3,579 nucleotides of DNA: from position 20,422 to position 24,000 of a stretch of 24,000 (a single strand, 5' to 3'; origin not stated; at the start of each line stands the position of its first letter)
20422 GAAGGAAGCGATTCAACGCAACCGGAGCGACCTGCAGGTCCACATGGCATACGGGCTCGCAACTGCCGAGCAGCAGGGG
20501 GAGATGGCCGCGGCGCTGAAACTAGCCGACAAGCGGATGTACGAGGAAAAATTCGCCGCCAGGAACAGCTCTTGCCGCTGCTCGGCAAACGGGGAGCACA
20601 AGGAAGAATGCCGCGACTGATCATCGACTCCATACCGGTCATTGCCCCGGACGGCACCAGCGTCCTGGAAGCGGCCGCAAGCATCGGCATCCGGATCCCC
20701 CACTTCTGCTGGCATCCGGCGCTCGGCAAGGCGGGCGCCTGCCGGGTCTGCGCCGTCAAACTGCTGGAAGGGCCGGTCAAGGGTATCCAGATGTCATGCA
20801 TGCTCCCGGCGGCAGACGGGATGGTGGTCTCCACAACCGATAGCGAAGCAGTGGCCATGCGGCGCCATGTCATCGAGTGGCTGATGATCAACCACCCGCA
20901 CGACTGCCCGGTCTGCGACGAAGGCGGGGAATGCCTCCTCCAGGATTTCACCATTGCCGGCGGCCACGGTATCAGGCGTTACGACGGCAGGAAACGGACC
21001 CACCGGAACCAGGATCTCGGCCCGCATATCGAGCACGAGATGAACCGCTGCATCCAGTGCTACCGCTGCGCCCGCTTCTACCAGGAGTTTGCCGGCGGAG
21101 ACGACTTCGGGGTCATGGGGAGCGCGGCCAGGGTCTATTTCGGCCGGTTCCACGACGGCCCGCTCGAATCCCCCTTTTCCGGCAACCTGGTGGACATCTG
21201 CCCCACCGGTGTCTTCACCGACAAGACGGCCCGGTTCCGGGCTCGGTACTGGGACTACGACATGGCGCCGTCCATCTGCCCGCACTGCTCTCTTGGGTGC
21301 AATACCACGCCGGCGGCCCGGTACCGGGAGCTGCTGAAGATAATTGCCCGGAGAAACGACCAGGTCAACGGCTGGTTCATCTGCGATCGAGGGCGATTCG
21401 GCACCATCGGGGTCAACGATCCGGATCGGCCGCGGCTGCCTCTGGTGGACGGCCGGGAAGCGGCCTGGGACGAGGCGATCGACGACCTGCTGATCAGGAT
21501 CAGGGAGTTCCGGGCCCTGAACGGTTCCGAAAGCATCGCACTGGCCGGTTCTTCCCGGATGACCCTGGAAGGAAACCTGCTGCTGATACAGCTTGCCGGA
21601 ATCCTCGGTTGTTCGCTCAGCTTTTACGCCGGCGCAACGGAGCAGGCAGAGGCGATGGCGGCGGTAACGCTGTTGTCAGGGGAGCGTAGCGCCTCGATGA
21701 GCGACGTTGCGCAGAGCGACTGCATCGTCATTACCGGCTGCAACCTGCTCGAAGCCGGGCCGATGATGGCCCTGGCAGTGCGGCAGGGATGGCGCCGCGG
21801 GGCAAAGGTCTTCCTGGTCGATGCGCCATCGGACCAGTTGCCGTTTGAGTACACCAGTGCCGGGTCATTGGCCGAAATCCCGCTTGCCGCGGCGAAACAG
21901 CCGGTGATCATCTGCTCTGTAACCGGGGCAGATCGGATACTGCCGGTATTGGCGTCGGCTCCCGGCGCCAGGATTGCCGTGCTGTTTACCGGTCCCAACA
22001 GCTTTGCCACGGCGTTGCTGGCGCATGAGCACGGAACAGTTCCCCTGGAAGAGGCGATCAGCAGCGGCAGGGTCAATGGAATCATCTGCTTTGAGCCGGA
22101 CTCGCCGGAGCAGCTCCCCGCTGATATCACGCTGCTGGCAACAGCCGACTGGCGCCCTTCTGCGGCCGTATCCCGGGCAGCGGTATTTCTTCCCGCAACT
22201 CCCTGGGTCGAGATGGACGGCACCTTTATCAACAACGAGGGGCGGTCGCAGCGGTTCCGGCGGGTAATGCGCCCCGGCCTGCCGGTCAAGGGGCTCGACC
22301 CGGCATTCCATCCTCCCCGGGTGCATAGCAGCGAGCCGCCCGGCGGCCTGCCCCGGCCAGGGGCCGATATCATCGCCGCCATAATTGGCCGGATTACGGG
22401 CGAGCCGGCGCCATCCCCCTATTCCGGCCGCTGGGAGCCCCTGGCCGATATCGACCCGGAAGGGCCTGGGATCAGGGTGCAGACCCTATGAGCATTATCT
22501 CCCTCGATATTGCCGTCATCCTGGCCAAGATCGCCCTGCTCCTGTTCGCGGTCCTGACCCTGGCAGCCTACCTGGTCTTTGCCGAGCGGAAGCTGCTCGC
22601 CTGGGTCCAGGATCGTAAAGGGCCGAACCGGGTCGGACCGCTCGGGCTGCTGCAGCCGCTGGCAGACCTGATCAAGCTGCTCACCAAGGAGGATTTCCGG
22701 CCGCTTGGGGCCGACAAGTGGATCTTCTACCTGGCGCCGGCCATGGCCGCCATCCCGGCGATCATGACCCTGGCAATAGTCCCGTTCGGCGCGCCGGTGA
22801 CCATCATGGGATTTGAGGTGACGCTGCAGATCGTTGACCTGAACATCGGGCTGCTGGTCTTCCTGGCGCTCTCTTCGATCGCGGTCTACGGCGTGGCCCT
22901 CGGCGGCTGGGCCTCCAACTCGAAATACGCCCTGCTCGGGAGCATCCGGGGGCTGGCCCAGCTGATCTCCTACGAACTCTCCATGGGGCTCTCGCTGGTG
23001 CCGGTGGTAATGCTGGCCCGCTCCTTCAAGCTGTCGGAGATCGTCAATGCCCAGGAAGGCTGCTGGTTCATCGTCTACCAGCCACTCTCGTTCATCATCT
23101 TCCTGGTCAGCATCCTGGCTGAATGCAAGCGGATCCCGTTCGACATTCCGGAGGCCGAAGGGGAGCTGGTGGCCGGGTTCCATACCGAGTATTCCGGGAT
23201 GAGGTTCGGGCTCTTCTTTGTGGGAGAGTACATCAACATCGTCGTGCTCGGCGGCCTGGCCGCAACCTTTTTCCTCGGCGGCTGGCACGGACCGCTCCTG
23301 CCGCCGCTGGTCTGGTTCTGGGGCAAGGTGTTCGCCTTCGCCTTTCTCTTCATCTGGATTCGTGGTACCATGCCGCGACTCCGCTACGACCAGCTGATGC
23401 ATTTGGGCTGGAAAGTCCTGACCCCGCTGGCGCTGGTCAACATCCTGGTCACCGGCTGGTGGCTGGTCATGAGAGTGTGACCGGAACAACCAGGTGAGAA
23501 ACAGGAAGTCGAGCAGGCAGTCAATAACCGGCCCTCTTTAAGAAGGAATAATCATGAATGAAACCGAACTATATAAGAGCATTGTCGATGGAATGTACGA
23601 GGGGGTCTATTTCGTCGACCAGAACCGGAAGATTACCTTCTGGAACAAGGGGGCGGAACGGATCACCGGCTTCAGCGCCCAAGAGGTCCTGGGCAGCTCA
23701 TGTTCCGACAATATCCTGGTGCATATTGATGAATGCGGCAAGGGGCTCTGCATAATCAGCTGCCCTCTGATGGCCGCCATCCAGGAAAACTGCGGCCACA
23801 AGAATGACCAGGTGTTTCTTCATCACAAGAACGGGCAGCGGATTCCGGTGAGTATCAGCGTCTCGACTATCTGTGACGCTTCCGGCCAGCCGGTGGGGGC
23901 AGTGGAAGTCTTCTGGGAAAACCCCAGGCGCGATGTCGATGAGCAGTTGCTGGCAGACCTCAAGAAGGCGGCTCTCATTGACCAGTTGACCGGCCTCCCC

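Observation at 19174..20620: V4R sensor and GGDEF cyclase translationally coupled between nuoF and nuoG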

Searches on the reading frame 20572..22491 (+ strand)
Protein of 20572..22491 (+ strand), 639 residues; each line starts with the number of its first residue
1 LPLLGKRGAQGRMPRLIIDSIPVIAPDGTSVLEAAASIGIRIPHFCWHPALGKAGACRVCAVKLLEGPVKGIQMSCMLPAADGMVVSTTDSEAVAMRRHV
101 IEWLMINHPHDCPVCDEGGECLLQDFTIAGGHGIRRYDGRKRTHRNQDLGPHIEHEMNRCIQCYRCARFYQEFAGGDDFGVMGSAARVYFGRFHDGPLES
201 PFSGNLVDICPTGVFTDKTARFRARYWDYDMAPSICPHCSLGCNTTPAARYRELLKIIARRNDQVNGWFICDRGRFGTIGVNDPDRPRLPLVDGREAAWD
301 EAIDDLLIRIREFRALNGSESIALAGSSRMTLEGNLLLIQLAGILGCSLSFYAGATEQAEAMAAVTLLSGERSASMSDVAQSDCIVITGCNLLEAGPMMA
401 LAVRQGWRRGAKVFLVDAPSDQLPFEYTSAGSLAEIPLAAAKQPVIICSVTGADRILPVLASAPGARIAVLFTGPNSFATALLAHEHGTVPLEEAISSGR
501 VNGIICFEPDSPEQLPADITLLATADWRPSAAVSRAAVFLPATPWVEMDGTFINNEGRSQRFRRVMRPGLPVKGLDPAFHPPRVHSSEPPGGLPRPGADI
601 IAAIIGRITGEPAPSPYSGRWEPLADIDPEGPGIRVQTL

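Call 3: search_protein_families(library=pfam, proteins=[window:20572-22491:+], max_evalue=0.01)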
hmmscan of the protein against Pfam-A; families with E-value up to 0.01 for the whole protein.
window:20572-22491:+ (639 aa): 7 families
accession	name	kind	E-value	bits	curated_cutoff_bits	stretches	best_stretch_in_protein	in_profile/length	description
PF22117.2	Fer4_Nqo3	-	4e-27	94.6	27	1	150-216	1-67/67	NADH-quinone oxidoreductase subunit 3, ferredoxin-like domain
PF00384.28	Molybdopterin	-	1.7e-16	60.7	24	2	296-427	16-153/353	Molybdopterin oxidoreductase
PF10588.14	NADH-G_4Fe-4S_3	-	3.7e-14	52.4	27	1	97-130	1-34/40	NADH-ubiquinone oxidoreductase-G iron-sulfur binding region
PF13510.11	Fer2_4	-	6.2e-13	49.1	22.8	1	16-89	6-80/82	2Fe-2S iron-sulfur cluster binding domain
PF04879.21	Molybdop_Fe4S4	-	3.1e-08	33.9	22.7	1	233-278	5-50/55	Molybdopterin oxidoreductase Fe4S4 domain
PF00111.32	Fer2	-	1.8e-07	31.5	21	1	25-69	12-52/77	2Fe-2S iron-sulfur cluster binding domain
PF22151.2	Fer4_NDSU1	-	0.0013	18.6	23.8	1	240-276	12-48/51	NADH-ubiquinone oxidoreductase NDSU1/NuoG-like, 4Fe-4S domain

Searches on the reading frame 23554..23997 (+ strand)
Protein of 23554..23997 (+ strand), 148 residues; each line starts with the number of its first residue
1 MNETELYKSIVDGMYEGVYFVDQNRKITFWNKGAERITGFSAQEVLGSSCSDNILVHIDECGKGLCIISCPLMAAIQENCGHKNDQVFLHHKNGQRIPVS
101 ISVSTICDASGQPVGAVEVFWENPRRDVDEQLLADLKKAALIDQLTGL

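Call 66: search_protein_families(library=ncbifam, proteins=[window:23554-23997:+], max_evalue=0.01)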
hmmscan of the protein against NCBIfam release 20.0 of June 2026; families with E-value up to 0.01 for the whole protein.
window:23554-23997:+ (148 aa): 11 families
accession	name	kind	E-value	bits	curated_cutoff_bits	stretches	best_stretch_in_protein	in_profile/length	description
TIGR00229.1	sensory_box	domain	1.6e-13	50.9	22.9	1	4-117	4-110/126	PAS domain S-box protein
NF007298.0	PRK09776.1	equivalog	2.7e-11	42.1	1135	1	12-148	562-692/1111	diguanylate cyclase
NF008468.0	PRK11360.1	equivalog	1.4e-10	40.2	646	1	5-122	268-376/616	two-component system sensor histidine kinase AtoS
NF045675.1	PhdiestaseDibA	equivalog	1.1e-05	24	980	1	9-123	82-189/623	phosphodiesterase DibA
NF041552.1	TF_PrdR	equivalog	7.1e-05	21.3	795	1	4-52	133-181/577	sigma-54 dependent transcriptional regulator PrdR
NF052573.1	HisKinEspAMyxo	equivalog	0.001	17.2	1400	1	9-124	258-366/755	serine histidine kinase EspA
NF008467.0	PRK11359.1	equivalog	0.0016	16.5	857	1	17-104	24-108/800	oxygen-sensing cyclic-di-GMP phosphodiesterase DosP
NF046044.1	PnpS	equivalog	0.0035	16.4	400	1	4-52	54-102/390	two-component system histidine kinase PnpS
NF052652.1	YtvA_fam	equivalog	0.0045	16.6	250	1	23-50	21-48/243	YtvA family blue-light photoreceptor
NF033092.0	HK_WalK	equivalog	0.0065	15.1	725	0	3-53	256-306/594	cell wall metabolism sensor histidine kinase WalK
NF047874.1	MASE3_PAS_HK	subfamily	0.0075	15.1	560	1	2-105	262-359/655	MASE3 domain-containing sensor histidine kinase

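Call 67: search_protein_families(library=pfam, proteins=[window:23554-23997:+], max_evalue=0.1)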
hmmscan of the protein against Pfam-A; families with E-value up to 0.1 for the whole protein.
window:23554-23997:+ (148 aa): 7 families
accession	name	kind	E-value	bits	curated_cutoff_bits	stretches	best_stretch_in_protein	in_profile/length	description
PF13426.13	PAS_9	-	8e-12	45.8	27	1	17-119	3-97/103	PAS domain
PF00989.32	PAS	-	9.3e-12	45.4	22.6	1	6-117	2-107/113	PAS fold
PF08448.16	PAS_4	-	1.9e-09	38.2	23.1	1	15-122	5-104/110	PAS fold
PF13188.13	PAS_8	-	8.2e-08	32.3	21.8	1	5-58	1-51/65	PAS domain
PF08447.18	PAS_3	-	5.9e-05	23.7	25.6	1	28-117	2-86/89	PAS fold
PF24820.1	Diguanyl_cycl_sensor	-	0.0052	17.2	28.1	1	11-107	2-97/109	Diguanylate cyclase-like sensor domain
PF12860.13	PAS_7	-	0.081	13.5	27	1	12-59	2-49/115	PAS fold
